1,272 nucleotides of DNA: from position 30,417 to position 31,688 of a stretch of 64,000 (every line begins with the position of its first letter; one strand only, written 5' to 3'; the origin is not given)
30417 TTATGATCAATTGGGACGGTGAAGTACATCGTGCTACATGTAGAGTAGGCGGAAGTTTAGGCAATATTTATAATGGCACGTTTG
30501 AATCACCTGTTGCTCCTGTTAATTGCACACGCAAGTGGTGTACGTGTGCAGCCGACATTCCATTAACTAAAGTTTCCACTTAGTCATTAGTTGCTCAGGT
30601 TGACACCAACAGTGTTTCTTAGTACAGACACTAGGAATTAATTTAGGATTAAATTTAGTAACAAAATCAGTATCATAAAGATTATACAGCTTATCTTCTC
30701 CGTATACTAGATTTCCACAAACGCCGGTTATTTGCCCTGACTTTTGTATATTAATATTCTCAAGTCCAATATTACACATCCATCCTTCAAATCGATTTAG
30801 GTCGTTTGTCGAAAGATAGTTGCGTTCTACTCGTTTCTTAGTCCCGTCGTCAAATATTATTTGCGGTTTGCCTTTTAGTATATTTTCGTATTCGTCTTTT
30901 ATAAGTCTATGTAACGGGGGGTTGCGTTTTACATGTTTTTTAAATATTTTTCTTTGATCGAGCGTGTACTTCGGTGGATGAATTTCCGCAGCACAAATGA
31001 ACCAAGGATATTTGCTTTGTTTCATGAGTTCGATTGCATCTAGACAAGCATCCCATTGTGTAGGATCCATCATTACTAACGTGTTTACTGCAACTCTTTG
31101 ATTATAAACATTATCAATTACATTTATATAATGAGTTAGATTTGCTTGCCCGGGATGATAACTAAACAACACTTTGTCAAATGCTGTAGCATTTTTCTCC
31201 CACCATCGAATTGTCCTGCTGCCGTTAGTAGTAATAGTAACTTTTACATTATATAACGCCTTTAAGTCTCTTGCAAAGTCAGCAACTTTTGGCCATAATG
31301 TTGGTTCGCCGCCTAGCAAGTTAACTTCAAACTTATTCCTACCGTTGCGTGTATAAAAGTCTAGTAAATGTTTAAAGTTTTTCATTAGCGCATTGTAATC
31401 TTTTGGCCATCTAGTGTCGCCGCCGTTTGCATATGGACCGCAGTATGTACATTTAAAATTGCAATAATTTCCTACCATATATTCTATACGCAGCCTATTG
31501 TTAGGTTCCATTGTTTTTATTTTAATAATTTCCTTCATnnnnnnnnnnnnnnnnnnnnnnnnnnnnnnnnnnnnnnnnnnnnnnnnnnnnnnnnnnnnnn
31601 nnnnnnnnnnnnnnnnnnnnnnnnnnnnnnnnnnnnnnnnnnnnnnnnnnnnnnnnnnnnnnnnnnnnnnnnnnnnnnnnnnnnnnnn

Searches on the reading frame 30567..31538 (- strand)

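Call 16: search_protein_families(library=pfam, proteins=[window:30567-31538:-], max_evalue=0.01)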
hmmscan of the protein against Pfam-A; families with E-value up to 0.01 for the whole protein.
window:30567-31538:- (323 aa): 3 families
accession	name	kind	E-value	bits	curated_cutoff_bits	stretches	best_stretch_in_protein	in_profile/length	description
PF04055.27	Radical_SAM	-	5.8e-13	49.8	29.5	1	22-125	3-107/166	Radical SAM superfamily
PF00702.32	Hydrolase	-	0.0047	17.8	26.4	0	64-112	77-129/191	haloacid dehalogenase-like hydrolase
PF13353.11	Fer4_12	-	0.0095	16.7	22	0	24-110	13-95/137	4Fe-4S single cluster domain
